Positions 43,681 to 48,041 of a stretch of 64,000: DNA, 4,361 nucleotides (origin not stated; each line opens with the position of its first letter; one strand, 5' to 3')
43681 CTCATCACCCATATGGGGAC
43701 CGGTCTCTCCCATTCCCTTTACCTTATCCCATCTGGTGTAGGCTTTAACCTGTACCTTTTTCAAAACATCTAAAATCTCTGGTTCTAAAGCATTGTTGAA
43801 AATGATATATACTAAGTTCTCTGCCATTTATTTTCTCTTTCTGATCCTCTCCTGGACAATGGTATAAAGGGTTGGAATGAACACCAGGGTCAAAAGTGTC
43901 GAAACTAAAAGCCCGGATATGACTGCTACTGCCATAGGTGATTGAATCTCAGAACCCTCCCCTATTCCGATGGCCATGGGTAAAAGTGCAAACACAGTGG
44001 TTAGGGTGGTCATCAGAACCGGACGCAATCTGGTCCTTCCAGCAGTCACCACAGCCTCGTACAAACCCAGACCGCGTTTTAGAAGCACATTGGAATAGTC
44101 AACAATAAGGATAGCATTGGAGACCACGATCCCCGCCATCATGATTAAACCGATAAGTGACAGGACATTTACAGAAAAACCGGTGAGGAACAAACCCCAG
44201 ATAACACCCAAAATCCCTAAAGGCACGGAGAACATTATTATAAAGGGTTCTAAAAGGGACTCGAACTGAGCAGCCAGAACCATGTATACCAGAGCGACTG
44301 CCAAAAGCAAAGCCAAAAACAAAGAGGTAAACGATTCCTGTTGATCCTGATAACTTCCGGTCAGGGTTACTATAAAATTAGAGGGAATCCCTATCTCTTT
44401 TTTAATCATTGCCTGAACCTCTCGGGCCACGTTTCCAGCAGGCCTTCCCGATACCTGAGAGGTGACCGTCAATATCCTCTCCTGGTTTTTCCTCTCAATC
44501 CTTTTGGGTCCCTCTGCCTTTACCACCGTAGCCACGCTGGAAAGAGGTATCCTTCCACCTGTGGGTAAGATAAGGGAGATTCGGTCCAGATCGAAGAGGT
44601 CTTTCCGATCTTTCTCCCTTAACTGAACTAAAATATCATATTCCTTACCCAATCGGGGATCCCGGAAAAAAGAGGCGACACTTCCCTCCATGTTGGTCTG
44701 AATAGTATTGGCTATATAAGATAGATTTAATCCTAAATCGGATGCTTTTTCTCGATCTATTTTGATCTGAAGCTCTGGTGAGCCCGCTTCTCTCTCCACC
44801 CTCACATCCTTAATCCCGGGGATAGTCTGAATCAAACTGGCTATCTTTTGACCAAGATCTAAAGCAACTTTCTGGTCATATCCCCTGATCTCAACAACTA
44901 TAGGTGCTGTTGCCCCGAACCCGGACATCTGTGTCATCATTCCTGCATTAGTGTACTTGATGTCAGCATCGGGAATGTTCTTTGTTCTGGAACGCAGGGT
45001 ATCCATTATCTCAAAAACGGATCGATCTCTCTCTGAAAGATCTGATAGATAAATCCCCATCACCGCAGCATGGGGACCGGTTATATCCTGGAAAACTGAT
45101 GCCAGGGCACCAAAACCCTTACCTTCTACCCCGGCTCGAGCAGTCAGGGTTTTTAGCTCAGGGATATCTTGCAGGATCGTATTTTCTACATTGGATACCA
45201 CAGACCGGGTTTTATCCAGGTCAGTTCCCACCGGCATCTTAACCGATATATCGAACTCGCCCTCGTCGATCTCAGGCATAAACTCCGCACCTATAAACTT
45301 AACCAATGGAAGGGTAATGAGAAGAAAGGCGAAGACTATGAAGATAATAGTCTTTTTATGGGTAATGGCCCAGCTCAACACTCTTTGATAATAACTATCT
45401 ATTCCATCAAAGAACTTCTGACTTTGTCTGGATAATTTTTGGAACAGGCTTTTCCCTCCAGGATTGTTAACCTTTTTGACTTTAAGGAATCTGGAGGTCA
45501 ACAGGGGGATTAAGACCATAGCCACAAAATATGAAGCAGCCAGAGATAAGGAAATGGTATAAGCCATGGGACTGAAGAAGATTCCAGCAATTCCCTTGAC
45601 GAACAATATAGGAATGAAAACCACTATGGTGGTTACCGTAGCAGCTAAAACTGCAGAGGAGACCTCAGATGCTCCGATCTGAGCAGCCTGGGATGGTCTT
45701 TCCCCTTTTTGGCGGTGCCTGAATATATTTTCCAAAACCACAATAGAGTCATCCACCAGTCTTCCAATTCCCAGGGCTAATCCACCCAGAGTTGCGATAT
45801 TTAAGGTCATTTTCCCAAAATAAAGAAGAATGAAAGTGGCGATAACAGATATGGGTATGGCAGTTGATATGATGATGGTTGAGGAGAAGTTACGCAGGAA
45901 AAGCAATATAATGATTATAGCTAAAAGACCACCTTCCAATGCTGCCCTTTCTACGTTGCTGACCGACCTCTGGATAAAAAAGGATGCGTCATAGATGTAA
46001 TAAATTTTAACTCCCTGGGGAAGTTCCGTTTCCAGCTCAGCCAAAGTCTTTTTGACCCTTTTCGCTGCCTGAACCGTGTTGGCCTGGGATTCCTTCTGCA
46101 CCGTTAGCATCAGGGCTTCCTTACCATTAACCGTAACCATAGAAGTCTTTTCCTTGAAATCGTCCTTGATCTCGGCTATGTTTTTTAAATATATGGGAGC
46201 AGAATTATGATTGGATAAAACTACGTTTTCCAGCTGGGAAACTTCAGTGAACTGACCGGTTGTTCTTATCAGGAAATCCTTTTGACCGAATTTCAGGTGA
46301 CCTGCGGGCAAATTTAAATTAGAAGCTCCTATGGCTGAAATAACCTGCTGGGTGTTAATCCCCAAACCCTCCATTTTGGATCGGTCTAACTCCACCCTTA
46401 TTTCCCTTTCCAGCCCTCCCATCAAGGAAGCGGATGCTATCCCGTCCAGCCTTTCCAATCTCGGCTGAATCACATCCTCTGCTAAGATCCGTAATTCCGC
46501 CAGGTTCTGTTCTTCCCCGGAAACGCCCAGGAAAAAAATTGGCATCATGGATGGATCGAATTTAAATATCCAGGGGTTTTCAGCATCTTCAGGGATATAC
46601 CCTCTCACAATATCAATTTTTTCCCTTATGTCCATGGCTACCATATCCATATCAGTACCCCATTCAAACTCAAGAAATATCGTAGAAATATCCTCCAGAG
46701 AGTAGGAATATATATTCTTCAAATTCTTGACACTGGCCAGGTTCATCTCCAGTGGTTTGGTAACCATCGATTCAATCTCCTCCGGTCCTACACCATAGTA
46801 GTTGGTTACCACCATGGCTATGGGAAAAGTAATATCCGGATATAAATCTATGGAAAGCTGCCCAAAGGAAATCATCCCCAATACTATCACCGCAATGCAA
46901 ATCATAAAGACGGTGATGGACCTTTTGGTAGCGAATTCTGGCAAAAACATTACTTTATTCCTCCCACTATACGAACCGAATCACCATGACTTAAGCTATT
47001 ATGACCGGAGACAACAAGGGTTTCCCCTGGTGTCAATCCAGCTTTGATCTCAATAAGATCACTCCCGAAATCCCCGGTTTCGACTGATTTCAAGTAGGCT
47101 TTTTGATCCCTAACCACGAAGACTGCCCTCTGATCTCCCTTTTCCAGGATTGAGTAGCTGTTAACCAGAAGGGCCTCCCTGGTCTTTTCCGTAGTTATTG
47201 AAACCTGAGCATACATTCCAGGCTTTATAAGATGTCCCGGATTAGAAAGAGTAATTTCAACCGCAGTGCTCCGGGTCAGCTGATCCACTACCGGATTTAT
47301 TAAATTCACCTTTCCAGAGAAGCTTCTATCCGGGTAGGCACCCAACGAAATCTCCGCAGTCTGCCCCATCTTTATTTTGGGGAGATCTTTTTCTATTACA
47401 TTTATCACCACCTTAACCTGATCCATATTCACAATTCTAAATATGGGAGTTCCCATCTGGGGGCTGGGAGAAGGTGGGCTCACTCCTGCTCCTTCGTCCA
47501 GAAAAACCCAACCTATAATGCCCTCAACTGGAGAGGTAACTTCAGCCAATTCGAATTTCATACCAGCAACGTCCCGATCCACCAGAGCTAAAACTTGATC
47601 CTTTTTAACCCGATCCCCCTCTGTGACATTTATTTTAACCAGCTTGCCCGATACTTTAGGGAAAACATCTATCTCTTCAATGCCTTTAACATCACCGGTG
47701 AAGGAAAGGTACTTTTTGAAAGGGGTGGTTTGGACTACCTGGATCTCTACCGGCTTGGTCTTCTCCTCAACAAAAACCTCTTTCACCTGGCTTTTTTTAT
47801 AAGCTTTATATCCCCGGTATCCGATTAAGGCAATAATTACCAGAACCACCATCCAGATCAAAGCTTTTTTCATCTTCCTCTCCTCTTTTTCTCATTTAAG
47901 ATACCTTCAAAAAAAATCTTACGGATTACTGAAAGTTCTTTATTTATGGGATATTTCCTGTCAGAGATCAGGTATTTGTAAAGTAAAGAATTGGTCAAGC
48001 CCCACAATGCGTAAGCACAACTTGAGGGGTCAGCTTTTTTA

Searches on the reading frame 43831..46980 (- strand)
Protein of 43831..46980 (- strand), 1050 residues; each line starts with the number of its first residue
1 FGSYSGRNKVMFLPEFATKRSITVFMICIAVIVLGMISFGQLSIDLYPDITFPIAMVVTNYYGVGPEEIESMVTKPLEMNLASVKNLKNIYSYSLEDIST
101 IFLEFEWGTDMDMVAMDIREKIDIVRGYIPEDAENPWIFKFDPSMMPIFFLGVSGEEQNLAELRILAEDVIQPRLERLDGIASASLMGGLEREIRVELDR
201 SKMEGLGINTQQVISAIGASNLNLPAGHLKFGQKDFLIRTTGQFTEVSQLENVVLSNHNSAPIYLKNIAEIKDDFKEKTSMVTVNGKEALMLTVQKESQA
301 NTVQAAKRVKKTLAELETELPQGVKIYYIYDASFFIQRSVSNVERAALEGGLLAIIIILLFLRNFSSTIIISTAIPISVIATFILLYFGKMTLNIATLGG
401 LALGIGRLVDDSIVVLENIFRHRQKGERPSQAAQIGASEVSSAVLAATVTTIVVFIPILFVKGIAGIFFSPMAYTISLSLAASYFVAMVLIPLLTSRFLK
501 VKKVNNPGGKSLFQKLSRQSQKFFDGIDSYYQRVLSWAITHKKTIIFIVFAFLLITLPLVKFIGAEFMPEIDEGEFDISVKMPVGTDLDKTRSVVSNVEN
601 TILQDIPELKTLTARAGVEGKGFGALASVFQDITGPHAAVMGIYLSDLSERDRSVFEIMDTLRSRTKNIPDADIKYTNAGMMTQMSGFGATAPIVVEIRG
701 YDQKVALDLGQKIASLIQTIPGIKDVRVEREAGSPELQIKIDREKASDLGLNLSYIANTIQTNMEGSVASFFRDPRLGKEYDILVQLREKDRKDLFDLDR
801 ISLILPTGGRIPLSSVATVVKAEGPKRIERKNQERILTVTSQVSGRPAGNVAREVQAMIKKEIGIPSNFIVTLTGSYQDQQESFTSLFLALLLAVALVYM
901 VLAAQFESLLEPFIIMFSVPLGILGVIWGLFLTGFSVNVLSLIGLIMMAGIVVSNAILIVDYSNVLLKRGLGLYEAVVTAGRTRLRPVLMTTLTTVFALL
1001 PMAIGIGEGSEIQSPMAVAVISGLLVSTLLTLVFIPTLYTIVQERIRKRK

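Call 6: search_protein_families(library=pfam, proteins=[window:43831-46980:-], max_evalue=0.01)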
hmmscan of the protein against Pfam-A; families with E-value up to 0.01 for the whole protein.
window:43831-46980:- (1050 aa): 2 families
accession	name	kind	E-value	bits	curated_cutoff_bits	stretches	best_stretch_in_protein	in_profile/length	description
PF00873.25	ACR_tran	-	2.8e-272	906.4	28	1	15-1042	3-1020/1021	AcrB/AcrD/AcrF family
PF04990.17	RNA_pol_Rpb1_7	-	0.0022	18.4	23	0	724-775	37-90/136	RNA polymerase Rpb1, domain 7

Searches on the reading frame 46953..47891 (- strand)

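Call 79: search_protein_families(library=pfam, proteins=[window:46953-47891:-], max_evalue=0.001)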
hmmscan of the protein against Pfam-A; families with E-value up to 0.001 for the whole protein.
window:46953-47891:- (313 aa): 5 families
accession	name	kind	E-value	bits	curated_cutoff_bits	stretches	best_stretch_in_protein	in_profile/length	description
PF16576.10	HlyD_D23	-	1e-26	94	30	1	117-228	110-214/214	Barrel-sandwich domain of CusB or HlyD membrane-fusion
PF13437.12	HlyD_3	-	1.6e-13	51.8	22.2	1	145-225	22-106/106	HlyD family secretion protein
PF13533.13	Biotin_lipoyl_2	-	1.9e-09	37.6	29.8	1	76-103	3-30/32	Biotin-lipoyl like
PF00364.28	Biotin_lipoyl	-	3.2e-06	27.3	22.1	1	82-138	15-65/73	Biotin-requiring enzyme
PF12700.13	HlyD_2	-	0.00046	19.5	25.1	1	146-264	254-364/416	HlyD family secretion protein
